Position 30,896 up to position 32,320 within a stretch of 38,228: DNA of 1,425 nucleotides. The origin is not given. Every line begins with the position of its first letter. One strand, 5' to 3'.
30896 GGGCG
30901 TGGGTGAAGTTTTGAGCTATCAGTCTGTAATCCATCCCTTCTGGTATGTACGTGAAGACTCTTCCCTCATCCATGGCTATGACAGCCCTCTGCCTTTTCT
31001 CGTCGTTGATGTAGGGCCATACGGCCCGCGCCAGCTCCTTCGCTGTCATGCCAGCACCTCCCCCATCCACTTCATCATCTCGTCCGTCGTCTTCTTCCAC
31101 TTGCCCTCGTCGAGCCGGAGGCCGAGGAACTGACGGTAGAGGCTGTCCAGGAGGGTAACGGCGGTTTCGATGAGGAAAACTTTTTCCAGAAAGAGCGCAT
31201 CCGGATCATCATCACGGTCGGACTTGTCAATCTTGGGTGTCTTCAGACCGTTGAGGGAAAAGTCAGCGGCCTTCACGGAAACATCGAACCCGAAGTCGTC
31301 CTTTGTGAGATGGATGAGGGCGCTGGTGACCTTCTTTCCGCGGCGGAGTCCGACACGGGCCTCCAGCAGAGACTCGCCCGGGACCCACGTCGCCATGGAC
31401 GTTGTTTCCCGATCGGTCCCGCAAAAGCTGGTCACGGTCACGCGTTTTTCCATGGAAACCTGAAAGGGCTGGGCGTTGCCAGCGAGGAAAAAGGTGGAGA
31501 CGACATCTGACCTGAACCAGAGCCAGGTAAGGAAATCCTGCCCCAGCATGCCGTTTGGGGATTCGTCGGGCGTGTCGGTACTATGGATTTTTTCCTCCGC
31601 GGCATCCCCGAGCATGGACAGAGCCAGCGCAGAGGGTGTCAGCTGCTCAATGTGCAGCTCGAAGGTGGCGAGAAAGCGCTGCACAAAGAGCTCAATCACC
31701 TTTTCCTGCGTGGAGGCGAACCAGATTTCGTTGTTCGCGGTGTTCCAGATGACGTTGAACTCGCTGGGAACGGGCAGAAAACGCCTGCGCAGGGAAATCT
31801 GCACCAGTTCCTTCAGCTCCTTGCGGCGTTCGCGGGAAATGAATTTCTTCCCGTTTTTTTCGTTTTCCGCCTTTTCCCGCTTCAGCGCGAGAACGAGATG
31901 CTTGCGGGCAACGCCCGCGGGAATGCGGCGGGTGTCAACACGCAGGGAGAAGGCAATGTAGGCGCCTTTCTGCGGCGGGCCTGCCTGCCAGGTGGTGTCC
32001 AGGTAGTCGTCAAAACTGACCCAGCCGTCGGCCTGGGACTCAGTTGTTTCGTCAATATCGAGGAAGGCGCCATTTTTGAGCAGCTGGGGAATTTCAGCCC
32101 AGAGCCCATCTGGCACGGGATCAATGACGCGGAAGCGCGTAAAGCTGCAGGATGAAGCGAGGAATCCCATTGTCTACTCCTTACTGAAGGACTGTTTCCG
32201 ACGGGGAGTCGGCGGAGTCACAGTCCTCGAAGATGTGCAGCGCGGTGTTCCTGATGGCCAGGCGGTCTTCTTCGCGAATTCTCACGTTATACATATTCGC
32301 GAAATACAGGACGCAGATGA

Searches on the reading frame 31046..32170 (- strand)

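Call 22: search_protein_families(library=pfam, proteins=[window:31046-32170:-], max_evalue=0.01)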
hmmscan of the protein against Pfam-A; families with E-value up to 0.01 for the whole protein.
window:31046-32170:- (374 aa): 1 family
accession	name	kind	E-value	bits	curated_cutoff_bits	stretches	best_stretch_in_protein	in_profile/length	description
PF04381.17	RdgC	-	0.0053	16.5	25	1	44-175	38-162/298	Putative exonuclease, RdgC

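Call 51: search_protein_families(library=phrogs, proteins=[window:31046-32170:-], max_evalue=0.001)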
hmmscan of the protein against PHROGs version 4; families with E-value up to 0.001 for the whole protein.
window:31046-32170:- (374 aa): 1 family
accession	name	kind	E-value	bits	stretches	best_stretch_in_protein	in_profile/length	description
phrog_724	-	DNA, RNA and nucleotide metabolism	0.00029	21.1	0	29-154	27-142/312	exonuclease recombination-associated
